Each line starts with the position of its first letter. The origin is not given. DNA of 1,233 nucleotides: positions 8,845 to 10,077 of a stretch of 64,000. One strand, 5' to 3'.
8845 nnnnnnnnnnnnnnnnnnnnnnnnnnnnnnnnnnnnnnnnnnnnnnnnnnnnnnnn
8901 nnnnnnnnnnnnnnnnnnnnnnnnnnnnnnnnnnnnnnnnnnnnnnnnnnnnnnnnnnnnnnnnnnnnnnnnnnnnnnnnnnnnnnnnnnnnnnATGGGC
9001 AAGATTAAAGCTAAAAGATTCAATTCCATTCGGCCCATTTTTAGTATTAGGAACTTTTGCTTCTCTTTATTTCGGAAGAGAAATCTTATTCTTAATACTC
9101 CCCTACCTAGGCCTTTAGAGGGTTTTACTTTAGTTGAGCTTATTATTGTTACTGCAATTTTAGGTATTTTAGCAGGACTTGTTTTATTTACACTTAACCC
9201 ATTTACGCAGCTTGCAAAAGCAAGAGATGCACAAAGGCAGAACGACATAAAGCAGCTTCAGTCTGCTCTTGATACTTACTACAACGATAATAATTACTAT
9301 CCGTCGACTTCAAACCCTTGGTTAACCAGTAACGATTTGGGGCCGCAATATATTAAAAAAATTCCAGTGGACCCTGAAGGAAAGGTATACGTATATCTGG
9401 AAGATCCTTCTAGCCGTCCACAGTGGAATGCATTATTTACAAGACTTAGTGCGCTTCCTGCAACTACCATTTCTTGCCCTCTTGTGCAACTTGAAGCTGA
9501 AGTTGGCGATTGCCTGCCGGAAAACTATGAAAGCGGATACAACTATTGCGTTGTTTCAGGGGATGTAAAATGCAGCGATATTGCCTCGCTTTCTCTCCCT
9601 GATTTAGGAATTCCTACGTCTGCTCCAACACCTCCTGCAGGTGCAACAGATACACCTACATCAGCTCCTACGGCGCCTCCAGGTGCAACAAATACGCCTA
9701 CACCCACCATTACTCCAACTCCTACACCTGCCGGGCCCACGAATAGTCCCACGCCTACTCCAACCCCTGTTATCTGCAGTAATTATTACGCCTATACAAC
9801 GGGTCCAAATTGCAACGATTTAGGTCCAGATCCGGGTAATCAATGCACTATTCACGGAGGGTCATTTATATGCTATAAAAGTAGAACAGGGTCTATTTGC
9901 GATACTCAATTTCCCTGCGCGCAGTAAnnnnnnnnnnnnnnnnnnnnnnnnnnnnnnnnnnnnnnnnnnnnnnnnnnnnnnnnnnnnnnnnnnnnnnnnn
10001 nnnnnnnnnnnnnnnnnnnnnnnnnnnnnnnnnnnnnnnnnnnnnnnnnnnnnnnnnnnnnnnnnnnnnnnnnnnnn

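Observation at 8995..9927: Large PT-linker, Cys-rich pilin whose prepilin motif has no canonical start codon and whose only ATG lies 41 codons upstream inside pilD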

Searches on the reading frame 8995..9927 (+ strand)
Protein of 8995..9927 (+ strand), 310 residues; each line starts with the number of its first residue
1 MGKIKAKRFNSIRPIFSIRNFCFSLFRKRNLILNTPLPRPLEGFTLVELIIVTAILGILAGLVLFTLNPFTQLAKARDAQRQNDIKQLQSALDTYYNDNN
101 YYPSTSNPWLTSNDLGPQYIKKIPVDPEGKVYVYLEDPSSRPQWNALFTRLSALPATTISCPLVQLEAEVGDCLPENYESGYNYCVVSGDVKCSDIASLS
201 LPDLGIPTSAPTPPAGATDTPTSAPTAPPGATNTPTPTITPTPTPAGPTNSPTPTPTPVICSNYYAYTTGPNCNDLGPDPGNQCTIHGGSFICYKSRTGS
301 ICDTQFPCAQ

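Call 3: search_protein_families(library=pfam, proteins=[window:8995-9927:+], max_evalue=0.01)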
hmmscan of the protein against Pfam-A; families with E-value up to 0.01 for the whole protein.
window:8995-9927:+ (310 aa): 2 families
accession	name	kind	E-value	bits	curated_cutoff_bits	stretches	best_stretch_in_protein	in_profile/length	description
PF08334.16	T2SSG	-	7.9e-07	29.6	21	1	71-137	4-79/108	Type II secretion system (T2SS), protein G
PF07963.17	N_methyl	-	0.00024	21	21.2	1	43-64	6-27/27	Prokaryotic N-terminal methylation motif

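Call 5: find_homologous_proteins(query=window:8995-9927:+)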
Query window:8995-9927:+ (310 aa): 77 proteins with E <= 0.001 among 8000 candidates.
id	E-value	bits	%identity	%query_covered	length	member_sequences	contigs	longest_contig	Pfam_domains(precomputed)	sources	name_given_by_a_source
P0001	1.4e-208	709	100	100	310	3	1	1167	PF08334.17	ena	-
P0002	1.9e-76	275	50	77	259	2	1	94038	PF08334.17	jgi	jgi:type II secretory pathway pseudopilin PulG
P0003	6.1e-76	274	51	80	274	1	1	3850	-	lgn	-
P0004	8.8e-62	227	47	85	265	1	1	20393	-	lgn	-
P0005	5.9e-52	195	50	52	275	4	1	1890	PF07963.18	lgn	-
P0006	3.8e-51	192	39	85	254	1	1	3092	-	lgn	-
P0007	1.5e-50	190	54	61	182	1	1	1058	PF08334.17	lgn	-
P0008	4.3e-50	189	43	65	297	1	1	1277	-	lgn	-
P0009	2.0e-49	186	44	82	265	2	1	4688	PF22434.2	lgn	-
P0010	4.8e-48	182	39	82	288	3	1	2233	PF07963.18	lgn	-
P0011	2.3e-45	173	43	85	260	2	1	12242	PF07963.18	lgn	-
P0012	1.0e-44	171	42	77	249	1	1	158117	-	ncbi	-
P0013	1.9e-44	170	41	76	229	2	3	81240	-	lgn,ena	-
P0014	3.5e-44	169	43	69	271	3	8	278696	PF07963.18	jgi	jgi:type II secretion system protein G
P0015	4.1e-44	169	46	56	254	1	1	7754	PF07963.18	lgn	-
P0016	9.9e-44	168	43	55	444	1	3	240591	PF07963.18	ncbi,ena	-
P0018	3.6e-43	166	43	47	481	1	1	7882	PF13385.14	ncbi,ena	-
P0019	1.5e-41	161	36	92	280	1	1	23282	PF07963.18,PF21560.3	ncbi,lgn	-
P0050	1.8e-27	114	36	64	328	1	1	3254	PF07963.18,PF22434.2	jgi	-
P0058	1.7e-22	98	47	43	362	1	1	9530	PF07963.18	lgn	-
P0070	3.0e-10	58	35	68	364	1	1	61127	PF07963.18,PF08334.17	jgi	-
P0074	5.0e-7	47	30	61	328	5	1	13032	PF07963.18,PF02018.24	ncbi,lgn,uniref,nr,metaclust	ncbi:hypothetical protein A2112_00670 [Candidatus Woesebacteria bacterium GWA1_42_12]|uniref:CBM-cen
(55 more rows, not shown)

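Call 9: find_related_loci(query=A1, collection=genome_contigs, flank=3000)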
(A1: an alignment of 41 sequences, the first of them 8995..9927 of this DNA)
Query A1 (310 aa) in genome_contigs; peptide patterns used: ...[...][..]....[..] (x = any residue, [..] = any of these).
37 stretches matched a pattern; 34 encode a relative of the query (tblastn E <= 1e-3); 34 distinct loci.
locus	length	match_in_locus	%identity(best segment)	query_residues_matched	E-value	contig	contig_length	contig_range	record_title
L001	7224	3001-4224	42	7-214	2e-47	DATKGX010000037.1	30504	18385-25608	MAG TPA_asm: Patescibacteria group bacterium isolate SMAG_U14562 k141_184027, whole genome shotgun sequence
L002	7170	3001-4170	42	7-209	2e-46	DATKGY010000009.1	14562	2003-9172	MAG TPA_asm: Patescibacteria group bacterium isolate SMAG_U14563 k141_188502, whole genome shotgun sequence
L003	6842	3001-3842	44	3-202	5e-44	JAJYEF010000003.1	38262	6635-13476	MAG: bacterium isolate DBS1-1.bin22 NODE_1615_length_38262_cov_3.650662, whole genome shotgun sequence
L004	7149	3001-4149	44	7-215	5e-44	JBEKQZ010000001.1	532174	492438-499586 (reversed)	MAG: Candidatus Levyibacteriota bacterium isolate SPRUCE 49 SPRUCE_49_1, whole genome shotgun sequence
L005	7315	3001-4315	40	4-200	8e-41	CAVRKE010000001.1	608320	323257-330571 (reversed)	MAG: Candidatus Levybacteria bacterium isolate MFD01476.bin.1.95 genome assembly, contig: contig_20563, whole genome sho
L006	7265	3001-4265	39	42-285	1e-39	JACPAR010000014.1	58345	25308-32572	MAG: Candidatus Levyibacteriota bacterium isolate NC_groundwater_236_Ag_S-0.2um_36_14 S5_GD2017_2_S2_scaffold_1016, whol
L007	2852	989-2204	46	3-198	1e-38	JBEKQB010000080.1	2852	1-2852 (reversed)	MAG: Candidatus Levyibacteriota bacterium isolate SPRUCE 478 SPRUCE_478_80, whole genome shotgun sequence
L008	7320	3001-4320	36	1-285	9e-40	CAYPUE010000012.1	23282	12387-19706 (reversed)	MAG TPA_asm: uncultured Gammaproteobacteria bacterium isolate SRP269290_co2_354 genome assembly, contig: NODE_2117_lengt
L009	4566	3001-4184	38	6-284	6e-38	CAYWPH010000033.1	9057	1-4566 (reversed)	MAG TPA_asm: uncultured Gammaproteobacteria bacterium isolate SRP302447_co3_825 genome assembly, contig: NODE_21902_leng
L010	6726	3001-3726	37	39-294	2e-34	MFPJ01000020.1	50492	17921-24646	MAG: Candidatus Levybacteria bacterium RIFCSPLOWO2_12_FULL_39_17 rifcsplowo2_12_scaffold_3078, whole genome shotgun sequ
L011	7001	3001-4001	44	42-197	4e-32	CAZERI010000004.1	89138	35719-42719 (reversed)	MAG TPA_asm: uncultured Gammaproteobacteria bacterium isolate SRP278252_co1_729 genome assembly, contig: NODE_274_length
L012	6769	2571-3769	38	27-201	8e-32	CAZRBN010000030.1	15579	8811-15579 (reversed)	MAG TPA_asm: uncultured Gammaproteobacteria bacterium isolate SRP272529_co1_183 genome assembly, contig: NODE_6550_lengt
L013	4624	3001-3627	36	26-228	7e-32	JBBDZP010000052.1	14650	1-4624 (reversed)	MAG: Candidatus Levyibacteriota bacterium isolate LejiaD_39_46 Lejia_D_6488_length_14650_cov_31, whole genome shotgun se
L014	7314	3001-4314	36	3-201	6e-31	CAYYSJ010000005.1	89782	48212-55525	MAG TPA_asm: uncultured Gammaproteobacteria bacterium isolate SRP272529_co1_214 genome assembly, contig: NODE_219_length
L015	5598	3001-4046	39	23-200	1e-30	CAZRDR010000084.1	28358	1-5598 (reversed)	MAG TPA_asm: uncultured Gammaproteobacteria bacterium isolate SRP135725_co2_727 genome assembly, contig: k141_3092054, w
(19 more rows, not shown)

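Call 14: find_related_loci(query=A1, collection=metagenome_contigs, flank=3000)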
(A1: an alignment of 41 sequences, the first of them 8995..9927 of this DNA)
Query A1 (310 aa) in metagenome_contigs; peptide patterns used: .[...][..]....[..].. (x = any residue, [..] = any of these).
241 stretches matched a pattern; 70 encode a relative of the query (tblastn E <= 1e-3); 70 distinct loci.
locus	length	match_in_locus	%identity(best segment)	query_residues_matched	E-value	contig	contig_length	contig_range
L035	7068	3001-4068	49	1-302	5e-69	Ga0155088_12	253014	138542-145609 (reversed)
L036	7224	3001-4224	42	7-214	3e-47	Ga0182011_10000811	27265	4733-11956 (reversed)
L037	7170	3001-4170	42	7-209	3e-46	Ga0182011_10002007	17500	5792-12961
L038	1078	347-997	40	43-286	3e-48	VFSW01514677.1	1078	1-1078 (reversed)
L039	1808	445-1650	38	3-240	2e-46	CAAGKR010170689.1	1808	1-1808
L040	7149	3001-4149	44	7-215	8e-44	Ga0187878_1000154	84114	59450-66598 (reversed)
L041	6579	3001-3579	45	1-209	4e-42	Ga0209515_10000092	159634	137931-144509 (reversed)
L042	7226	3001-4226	38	7-204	1e-42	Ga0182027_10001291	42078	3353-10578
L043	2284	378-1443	38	3-239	9e-43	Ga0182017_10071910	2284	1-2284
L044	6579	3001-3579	45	1-209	4e-42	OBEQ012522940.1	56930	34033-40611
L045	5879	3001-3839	43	7-203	3e-39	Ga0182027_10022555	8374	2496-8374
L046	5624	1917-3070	42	7-222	1e-38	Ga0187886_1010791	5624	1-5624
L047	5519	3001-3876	35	2-284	3e-38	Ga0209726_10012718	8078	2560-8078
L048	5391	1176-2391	46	3-198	2e-38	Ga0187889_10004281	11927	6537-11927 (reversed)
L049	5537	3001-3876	35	2-284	3e-38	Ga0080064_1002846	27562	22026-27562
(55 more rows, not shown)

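Call 28: predict_structure(alignment_id=A1)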
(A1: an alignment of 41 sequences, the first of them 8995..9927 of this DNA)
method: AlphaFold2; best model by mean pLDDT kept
length: 310 residues; sequences in the alignment: 41
mean_pLDDT: 78.9   pTM: 0.55
mean pLDDT of the five models: 78.9, 78.8, 78.0, 77.8, 77.0
residues with pLDDT >= 90: 158; 70-90: 47; 50-70: 59; < 50: 46
segments of 3 or more residues with pLDDT < 50: 8-21, 27-33, 239-246, 248-252
pLDDT, mean of each block of 10 residues (from residue 1): 50 45 47 51 81 96 89 93 96 98 96 95 92 96 97 80 94 94 95 96 81 60 53 49 46 62 89 87 66 90 82
secondary structure, 60 per line:
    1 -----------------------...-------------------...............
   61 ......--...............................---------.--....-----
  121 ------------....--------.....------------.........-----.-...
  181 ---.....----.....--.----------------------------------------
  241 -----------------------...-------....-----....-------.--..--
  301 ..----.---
elements in order: H46-66 H69-99 H112-115 E133-136 E145-149 H162-170 E184-188 H193-197 E264-266 E274-277 H283-286

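Call 31: fold_search(model_id=the predicted structure, library=pdb)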
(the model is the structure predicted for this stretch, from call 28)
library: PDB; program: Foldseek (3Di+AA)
matches with E <= 10: 26; with E <= 0.001: 0
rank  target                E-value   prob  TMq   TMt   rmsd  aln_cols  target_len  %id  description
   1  4lw9_B                3.4e-02  0.99  0.18  0.45   6.4        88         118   33  Crystal structure of Vibrio cholera major pseudopilin EpsG (released 2014-07-16)
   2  8uhf_H                1.2e-01  0.35  0.21  0.31  10.9       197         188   17  Cryo-EM of Vibrio cholerae toxin co-regulated pilus - asymmetric reconstruction (released 2023-12-06)
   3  6t8s_AAA              1.6e-01  0.75  0.23  0.48   8.9       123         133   18  Structure of the major Type IV pilin PilA1 from Clostridium difficile (released 2020-03-25)
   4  6t8s_CCC              1.7e-01  0.77  0.23  0.49   8.3       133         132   17  Structure of the major Type IV pilin PilA1 from Clostridium difficile (released 2020-03-25)
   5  4tsm_A                2.8e-01  0.63  0.20  0.13   7.5       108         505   19  MBP-fusion protein of PilA1 from C. difficile R20291 residues 26-166 (released 2015-01-14)
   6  1oqw_A                1.9e+00  0.12  0.18  0.33   9.0       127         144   20  Full-Length PAK Pilin from Pseudomonas aeruginosa (released 2003-06-03)
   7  6gb2_Bu               2.3e+00  0.04  0.10  0.16   7.2        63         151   13  Unique features of mammalian mitochondrial translation initiation revealed by cryo-EM. This file contains the 39S rib (released 2018-08-08)
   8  6yef_e                2.9e+00  0.08  0.12  0.21   5.5        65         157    8  70S initiation complex with assigned rRNA modifications from Staphylococcus aureus (released 2021-01-27)
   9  1ozp                  4.8e+00  0.04  0.09  0.10   8.9        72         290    7  Crystal Structure of Rv0819 from Mycobacterium tuberculosis MshD-Mycothiol Synthase Acetyl-Coenzyme A Complex. (released 2003-09-09)
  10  3abd_B                5.4e+00  0.01  0.07  0.10  12.1        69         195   17  Structure of human REV7 in complex with a human REV3 fragment in a monoclinic crystal (released 2010-02-16)
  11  5gpl_A                6.5e+00  0.04  0.12  0.17  15.8       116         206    9  Crystal structure of Ccp1 (released 2016-11-30)
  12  2he4                  6.5e+00  0.02  0.06  0.16   7.1        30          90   20  The crystal structure of the second PDZ domain of human NHERF-2 (SLC9A3R2) interacting with a mode 1 PDZ binding motif (released 2006-07-18)
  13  4v1a_u                6.9e+00  0.02  0.10  0.16   7.2        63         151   13  Structure of the large subunit of the mammalian mitoribosome, part 2 of 2 (released 2014-10-08)
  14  1k3s_B                6.9e+00  0.01  0.12  0.22   9.8       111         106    9  Type III Secretion Chaperone SigE (released 2001-11-28)
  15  8rwg_d                7.3e+00  0.04  0.12  0.22   5.6        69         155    7  PAO1 wild-type ribosome, R, reference map (released 2025-02-12)
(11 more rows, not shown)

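Call 40: search_protein_families(library=pfam, proteins=[P0009, P0016, P0018, P0019, P0050, P0074, P0070, P0058], max_evalue=0.01)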
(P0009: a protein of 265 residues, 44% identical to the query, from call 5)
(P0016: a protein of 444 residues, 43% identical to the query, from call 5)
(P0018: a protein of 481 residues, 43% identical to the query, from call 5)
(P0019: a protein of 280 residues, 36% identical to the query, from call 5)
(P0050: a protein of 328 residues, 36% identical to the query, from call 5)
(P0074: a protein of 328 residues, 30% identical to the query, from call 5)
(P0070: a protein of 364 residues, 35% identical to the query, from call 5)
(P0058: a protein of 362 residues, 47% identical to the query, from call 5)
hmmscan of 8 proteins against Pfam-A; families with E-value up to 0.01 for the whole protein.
P0009 (265 aa): 2 families
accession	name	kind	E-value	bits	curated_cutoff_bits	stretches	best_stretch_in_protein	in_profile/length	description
PF07963.17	N_methyl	-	0.00036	20.4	21.2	1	21-43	4-26/27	Prokaryotic N-terminal methylation motif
PF08334.16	T2SSG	-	0.0025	18.3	21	1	50-85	3-38/108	Type II secretion system (T2SS), protein G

P0016 (444 aa): 2 families
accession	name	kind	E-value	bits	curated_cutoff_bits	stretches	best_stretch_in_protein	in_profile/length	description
PF07963.17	N_methyl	-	9e-07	28.7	21.2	1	2-26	2-26/27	Prokaryotic N-terminal methylation motif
PF08334.16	T2SSG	-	0.0005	20.5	21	1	33-92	3-69/108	Type II secretion system (T2SS), protein G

P0018 (481 aa): 2 families
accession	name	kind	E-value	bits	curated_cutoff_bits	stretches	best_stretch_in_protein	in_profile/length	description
PF13385.13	Laminin_G_3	-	1.9e-20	74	27.6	1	248-395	4-150/151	Concanavalin A-like lectin/glucanases superfamily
PF16732.10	ComP_DUS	-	0.0086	17.4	27.3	0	14-62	5-56/87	Type IV minor pilin ComP, DNA uptake sequence receptor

P0019 (280 aa): 4 families
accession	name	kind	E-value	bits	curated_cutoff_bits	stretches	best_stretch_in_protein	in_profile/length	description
PF07963.17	N_methyl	-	1.9e-09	37.1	21.2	1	29-54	1-26/27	Prokaryotic N-terminal methylation motif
PF21560.2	Gp34_2nd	-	5.6e-06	26.9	27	1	62-118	39-97/102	Long-tail fiber proximal subunit, C-terminal, second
PF08334.16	T2SSG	-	0.0015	19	21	1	63-115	5-69/108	Type II secretion system (T2SS), protein G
PF16732.10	ComP_DUS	-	0.0072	17.6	27.3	0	62-103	5-52/87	Type IV minor pilin ComP, DNA uptake sequence receptor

P0050 (328 aa): 2 families
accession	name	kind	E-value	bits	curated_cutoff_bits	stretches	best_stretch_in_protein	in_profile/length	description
PF07963.17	N_methyl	-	2.8e-07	30.3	21.2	1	21-45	3-27/27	Prokaryotic N-terminal methylation motif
PF22434.1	PilW_C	-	0.0086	16.3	27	0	54-107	2-54/128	PilW, C-terminal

P0074 (328 aa): 3 families
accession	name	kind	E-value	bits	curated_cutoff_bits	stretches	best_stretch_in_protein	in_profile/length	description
PF02018.23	CBM_4_9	-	1.4e-08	35.6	25.9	1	187-312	1-130/136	Carbohydrate binding domain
PF07963.17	N_methyl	-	5.7e-07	29.3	21.2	1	8-32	3-27/27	Prokaryotic N-terminal methylation motif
PF22637.2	CBM_4_9_1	-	0.0027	18.4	27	1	235-325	58-146/148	BppA domain 1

P0070 (364 aa): 2 families
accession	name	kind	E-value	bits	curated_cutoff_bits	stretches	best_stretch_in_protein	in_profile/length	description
PF07963.17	N_methyl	-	1.7e-07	31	21.2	1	13-36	3-26/27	Prokaryotic N-terminal methylation motif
PF08334.16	T2SSG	-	5.3e-06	26.9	21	1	40-135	2-98/108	Type II secretion system (T2SS), protein G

P0058 (362 aa): 3 families
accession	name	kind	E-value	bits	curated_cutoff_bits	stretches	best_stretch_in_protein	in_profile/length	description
PF07963.17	N_methyl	-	1.2e-05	25.2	21.2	1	34-55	5-26/27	Prokaryotic N-terminal methylation motif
PF16732.10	ComP_DUS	-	0.00048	21.4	27.3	1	65-148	7-83/87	Type IV minor pilin ComP, DNA uptake sequence receptor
PF08334.16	T2SSG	-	0.0014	19.1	21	0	64-97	5-38/108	Type II secretion system (T2SS), protein G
